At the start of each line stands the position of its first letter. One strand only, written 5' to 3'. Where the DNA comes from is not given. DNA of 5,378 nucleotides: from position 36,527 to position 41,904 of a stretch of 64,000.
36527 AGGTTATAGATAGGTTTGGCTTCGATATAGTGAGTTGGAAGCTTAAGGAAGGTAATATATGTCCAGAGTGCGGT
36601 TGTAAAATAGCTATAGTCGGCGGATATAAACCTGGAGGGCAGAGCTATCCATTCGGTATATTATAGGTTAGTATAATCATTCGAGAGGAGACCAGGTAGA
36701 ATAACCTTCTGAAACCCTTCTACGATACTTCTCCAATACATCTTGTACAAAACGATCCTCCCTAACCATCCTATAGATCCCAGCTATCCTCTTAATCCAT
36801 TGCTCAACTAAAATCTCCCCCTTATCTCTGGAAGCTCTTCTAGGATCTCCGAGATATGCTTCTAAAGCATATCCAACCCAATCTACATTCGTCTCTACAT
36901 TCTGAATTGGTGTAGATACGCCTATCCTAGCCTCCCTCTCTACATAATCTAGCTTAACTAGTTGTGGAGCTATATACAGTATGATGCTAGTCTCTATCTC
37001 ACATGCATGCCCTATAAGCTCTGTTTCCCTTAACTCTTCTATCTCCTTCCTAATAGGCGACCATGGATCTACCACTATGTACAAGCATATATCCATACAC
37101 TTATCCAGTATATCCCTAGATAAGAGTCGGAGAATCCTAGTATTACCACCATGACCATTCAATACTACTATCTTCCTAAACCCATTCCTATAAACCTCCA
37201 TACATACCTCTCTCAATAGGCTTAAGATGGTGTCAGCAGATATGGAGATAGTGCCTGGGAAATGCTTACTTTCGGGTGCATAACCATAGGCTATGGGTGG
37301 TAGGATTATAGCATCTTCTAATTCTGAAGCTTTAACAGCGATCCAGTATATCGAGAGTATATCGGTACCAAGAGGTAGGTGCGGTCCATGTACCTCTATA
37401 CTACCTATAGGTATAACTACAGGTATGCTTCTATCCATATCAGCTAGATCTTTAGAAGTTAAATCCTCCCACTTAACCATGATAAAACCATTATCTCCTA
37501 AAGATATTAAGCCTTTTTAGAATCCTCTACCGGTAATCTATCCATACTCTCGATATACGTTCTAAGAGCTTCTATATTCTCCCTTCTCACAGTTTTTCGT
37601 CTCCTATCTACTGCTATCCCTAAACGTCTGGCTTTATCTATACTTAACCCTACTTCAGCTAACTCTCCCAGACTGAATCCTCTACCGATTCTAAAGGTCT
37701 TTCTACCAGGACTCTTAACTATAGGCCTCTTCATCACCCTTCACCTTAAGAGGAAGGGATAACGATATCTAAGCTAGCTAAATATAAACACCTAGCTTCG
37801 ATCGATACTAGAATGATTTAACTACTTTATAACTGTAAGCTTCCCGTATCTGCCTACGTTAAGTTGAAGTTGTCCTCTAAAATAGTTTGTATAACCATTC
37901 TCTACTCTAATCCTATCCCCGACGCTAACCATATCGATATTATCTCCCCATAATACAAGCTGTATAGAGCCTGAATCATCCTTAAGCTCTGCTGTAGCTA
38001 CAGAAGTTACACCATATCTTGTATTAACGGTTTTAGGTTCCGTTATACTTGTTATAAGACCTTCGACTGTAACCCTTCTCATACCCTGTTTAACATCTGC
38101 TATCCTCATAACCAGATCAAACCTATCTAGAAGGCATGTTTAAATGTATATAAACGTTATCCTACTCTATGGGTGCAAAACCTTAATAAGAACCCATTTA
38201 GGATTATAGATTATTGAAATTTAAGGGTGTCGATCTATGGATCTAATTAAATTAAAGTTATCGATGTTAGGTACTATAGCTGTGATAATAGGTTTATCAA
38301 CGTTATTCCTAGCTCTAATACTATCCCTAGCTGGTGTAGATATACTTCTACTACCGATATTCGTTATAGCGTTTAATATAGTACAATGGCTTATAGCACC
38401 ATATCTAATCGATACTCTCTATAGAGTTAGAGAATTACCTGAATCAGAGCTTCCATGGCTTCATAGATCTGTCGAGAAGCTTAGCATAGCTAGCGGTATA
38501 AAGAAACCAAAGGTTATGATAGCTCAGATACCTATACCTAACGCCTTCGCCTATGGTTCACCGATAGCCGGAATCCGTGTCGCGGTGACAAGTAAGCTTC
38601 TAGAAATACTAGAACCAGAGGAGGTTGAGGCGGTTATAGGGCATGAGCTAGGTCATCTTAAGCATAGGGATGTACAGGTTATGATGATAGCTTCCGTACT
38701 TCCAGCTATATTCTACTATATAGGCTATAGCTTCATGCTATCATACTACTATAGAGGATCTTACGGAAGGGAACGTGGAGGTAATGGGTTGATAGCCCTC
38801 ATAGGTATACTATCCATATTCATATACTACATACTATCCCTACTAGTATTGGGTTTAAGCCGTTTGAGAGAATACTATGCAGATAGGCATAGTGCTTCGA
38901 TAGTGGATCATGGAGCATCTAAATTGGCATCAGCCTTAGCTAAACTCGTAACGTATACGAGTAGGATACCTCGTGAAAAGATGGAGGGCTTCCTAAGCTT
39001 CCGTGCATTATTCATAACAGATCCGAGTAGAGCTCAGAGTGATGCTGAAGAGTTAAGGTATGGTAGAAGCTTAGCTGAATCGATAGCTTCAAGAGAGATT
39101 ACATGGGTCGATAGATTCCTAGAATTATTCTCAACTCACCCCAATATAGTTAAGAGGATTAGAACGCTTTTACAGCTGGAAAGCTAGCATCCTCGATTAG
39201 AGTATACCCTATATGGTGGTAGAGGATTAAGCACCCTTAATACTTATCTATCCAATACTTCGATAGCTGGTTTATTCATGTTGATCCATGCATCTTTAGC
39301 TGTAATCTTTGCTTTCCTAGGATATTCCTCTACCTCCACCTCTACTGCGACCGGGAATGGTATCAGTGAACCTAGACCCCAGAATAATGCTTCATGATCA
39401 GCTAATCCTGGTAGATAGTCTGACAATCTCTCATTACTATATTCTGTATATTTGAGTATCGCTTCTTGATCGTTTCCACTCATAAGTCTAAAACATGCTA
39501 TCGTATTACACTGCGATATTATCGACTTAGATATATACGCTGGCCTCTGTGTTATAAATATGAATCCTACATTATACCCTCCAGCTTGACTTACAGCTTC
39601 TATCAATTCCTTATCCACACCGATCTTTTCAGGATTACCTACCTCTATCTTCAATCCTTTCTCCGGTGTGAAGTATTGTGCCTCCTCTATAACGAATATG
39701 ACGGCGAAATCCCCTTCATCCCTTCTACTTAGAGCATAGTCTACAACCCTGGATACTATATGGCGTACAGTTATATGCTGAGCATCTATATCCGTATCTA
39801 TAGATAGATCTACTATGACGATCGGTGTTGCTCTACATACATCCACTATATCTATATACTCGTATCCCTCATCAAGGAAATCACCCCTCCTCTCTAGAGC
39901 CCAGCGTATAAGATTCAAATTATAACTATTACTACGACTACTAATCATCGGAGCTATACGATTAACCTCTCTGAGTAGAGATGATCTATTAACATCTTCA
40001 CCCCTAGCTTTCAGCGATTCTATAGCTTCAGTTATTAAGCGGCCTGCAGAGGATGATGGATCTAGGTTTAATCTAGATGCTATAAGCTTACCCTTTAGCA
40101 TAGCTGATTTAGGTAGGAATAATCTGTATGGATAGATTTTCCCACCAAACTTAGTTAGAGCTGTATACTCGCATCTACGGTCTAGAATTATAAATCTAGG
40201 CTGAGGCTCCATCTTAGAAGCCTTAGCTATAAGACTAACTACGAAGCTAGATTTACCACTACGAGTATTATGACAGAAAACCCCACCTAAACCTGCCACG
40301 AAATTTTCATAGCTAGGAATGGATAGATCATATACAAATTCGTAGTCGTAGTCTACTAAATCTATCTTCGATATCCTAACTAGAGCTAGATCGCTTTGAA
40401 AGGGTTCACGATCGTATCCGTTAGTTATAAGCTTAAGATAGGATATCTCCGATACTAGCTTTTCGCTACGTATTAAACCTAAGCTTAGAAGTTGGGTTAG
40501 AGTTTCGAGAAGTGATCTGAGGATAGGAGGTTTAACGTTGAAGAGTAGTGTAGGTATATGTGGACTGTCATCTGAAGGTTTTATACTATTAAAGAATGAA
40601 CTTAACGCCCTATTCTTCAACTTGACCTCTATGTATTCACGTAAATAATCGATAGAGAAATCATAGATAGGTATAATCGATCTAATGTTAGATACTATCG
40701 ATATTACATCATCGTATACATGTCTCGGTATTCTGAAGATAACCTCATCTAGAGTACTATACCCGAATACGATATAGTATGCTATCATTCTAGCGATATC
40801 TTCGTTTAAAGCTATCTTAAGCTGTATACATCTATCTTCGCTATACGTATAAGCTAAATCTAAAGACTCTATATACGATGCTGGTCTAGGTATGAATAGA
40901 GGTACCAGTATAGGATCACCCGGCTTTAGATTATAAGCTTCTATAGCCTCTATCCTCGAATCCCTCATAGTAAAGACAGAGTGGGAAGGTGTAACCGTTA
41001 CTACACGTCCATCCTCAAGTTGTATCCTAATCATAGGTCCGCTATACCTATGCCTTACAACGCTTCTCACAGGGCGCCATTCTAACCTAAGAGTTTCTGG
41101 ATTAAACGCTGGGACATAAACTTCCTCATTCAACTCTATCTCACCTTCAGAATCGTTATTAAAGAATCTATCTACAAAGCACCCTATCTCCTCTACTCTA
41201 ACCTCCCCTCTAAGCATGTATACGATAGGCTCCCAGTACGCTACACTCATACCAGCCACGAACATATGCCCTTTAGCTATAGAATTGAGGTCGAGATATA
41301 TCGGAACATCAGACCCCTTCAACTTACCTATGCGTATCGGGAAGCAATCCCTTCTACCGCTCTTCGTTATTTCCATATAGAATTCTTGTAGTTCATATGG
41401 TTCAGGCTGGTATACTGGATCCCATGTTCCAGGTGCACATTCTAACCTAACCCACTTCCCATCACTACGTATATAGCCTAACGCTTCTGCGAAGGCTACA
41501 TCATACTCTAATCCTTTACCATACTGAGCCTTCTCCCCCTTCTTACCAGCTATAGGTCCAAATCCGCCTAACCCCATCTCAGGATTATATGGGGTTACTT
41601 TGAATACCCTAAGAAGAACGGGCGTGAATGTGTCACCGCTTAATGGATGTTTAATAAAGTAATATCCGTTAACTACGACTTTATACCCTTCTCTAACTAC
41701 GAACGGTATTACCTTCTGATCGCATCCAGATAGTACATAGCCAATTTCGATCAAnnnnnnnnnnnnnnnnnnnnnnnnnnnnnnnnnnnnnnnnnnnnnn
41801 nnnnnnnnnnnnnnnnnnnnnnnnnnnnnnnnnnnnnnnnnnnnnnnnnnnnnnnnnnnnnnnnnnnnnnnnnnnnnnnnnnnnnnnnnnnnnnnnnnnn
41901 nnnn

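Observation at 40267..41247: Intein splitting the Walker A P-loop of a HerA-family ATPase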

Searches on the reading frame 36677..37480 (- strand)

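Call 28: search_protein_families(library=pfam, proteins=[window:36677-37480:-], max_evalue=0.001)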
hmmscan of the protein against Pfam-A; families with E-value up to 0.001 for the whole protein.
window:36677-37480:- (267 aa): 1 family
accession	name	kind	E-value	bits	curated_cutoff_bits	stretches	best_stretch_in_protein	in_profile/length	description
PF02633.19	Creatininase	-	1.6e-60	204.9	31.3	1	5-233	1-235/238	Creatinine amidohydrolase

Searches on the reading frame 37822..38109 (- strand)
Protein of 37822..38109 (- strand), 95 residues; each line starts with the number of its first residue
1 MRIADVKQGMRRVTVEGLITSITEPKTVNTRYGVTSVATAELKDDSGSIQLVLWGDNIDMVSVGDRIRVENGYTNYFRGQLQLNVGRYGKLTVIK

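Call 28: search_protein_families(library=pfam, proteins=[window:37822-38109:-], max_evalue=0.001)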
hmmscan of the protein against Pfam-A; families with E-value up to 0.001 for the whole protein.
window:37822-38109:- (95 aa): 2 families
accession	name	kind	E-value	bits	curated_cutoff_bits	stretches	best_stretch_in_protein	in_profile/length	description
PF01336.31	tRNA_anti-codon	-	1.7e-09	37.9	27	1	13-88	1-72/75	OB-fold nucleic acid binding domain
PF21473.3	Ssb-like_OB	-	2.5e-07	31.2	24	1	28-92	32-96/97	Single-stranded DNA binding protein Ssb-like, OB fold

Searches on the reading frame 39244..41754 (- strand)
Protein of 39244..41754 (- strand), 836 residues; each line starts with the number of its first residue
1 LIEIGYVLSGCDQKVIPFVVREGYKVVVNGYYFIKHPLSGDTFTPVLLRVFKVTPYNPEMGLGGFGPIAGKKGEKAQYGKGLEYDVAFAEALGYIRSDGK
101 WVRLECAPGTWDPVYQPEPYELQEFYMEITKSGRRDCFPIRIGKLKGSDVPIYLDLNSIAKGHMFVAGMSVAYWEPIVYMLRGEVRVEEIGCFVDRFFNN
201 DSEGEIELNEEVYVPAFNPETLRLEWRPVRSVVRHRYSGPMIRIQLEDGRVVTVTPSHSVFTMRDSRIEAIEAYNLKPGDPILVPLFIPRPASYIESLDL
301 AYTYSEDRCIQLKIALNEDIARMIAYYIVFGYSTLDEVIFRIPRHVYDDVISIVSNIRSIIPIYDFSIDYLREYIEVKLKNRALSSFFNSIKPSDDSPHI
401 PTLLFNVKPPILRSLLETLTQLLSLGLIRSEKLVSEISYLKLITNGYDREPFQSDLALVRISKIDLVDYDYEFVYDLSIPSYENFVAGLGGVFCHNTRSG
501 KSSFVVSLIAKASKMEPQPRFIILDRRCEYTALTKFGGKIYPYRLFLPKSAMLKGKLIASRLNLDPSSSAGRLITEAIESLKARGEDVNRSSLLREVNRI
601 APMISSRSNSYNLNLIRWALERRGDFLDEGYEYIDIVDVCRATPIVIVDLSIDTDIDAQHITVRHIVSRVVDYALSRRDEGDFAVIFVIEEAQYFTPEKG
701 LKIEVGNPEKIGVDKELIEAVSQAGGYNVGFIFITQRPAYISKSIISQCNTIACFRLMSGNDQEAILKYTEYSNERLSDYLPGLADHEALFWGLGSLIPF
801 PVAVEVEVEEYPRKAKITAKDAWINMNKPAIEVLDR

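Call 3: search_protein_families(library=pfam, proteins=[window:39244-41754:-], max_evalue=0.1)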
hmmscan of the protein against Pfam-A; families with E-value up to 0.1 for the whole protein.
window:39244-41754:- (836 aa): 2 families
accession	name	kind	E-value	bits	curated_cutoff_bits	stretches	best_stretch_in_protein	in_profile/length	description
PF14890.11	Intein_splicing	-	5.9e-20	72.1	35.8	1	209-496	18-155/155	Intein splicing domain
PF01935.23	DUF87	-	4.1e-10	40.6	23.2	1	499-669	34-219/220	Helicase HerA, central domain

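Call 7: search_protein_families(library=ncbifam, proteins=[window:39244-41754:-], max_evalue=1)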
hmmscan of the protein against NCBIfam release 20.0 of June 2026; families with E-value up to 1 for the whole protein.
window:39244-41754:- (836 aa): 17 families
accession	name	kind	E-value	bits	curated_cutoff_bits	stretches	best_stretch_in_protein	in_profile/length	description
NF011491.0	PRK14898.1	equivalog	1.4e-24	86.3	783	2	168-417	74-342/860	DNA-directed RNA polymerase subunit A''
NF042943.1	HerA_antiphage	equivalog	4.7e-13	48.6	800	1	682-808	432-551/566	anti-phage-associated helicase HerA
NF042944.1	HerA_antiphage_2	equivalog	7.7e-13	48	850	1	678-823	422-560/576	anti-phage-associated helicase HerA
TIGR01445.1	intein_Nterm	domain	5.8e-11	43.2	24.5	1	176-262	7-83/83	intein N-terminal splicing region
NF033849.1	ser_rich_anae_1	subfamily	7.4e-10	36.8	650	1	634-768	965-1101/1163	serine-rich protein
NF040937.1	HerA_Thermprot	equivalog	7.8e-10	37.8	800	1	633-807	297-462/487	DNA double-strand break repair helicase HerA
NF045703.1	rSAM_Tes_intein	exception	4e-09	34.8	1700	1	201-286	193-276/1040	tetraether lipid synthase Tes, intein-containing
NF011302.0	PRK14714.1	equivalog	1.3e-08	32.9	1791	1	207-284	976-1052/1350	DNA-directed DNA polymerase II large subunit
NF011418.0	PRK14845.1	equivalog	4e-08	31.5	756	2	180-305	34-153/1049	translation initiation factor IF-2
NF003159.0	PRK04132.1-4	equivalog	1.2e-07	30.2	999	2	239-290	121-173/852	replication factor C small subunit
NF040819.1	helicase_HerA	equivalog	1.3e-06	27.2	970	1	685-797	404-507/561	DNA double-strand break repair helicase HerA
NF011303.0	PRK14715.1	equivalog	3.5e-06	24.4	1585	1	193-312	923-1041/1627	DNA-directed DNA polymerase II large subunit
NF003158.0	PRK04132.1-3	equivalog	5.3e-06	23.8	1750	1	227-289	112-174/1437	replication factor C small subunit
NF011287.0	PRK14698.1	equivalog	0.00016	19.8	1238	1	235-331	306-404/1017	V-type ATP synthase subunit A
TIGR01443.1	intein_Cterm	domain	0.00021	21.4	15.6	1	473-497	1-24/24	intein C-terminal splicing region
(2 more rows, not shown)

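Call 8: list_cluster_members(proteins=[window:39247-41754:-, window:41754-42869:-])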
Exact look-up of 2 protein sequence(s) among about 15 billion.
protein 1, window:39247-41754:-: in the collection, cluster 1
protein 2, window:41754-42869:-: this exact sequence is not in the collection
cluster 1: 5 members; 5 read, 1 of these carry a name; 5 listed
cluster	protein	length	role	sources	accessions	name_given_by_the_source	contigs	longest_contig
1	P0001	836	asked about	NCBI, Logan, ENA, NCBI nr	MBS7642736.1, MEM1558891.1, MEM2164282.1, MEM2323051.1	MAG: DUF87 domain-containing protein [Candidatus Bathyarchaeia archaeon] | DUF87 domain-containing protein [Candidatus Bathyarchaeota archaeon]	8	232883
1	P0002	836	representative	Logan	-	-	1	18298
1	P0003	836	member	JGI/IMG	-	-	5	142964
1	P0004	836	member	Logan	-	-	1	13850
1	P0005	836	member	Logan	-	-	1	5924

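Call 43: find_encoding_contigs(protein=P0002, flank=4000, max_places=2)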
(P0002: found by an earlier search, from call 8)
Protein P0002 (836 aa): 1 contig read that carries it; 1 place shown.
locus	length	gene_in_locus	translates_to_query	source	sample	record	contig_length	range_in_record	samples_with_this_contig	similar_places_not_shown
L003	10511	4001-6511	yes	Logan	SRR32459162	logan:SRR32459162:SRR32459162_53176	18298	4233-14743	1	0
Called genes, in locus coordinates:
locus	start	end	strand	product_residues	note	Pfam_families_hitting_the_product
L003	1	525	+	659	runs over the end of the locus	PF03485:Arg_tRNA_synt_N, PF00750:tRNA-synt_1d, PF05746:DALR_1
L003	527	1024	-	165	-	-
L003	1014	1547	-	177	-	PF12802:MarR_2 (weak), PF13338:AbiEi_4 (weak), PF13412:HTH_24 (faint)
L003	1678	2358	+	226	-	-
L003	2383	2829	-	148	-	-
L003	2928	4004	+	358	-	PF09376:NurA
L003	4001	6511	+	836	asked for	PF14890:Intein_splicing, PF01935:DUF87 (weak)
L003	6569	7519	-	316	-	PF05569:Peptidase_M56 (weak), PF01435:Peptidase_M48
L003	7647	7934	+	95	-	PF21473:OB_Ssb-like (weak), PF01336:tRNA_anti-codon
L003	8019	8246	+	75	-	PF01294:Ribosomal_L13e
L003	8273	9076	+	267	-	PF02633:Creatininase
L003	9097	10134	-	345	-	PF04055:Radical_SAM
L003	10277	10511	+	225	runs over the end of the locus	-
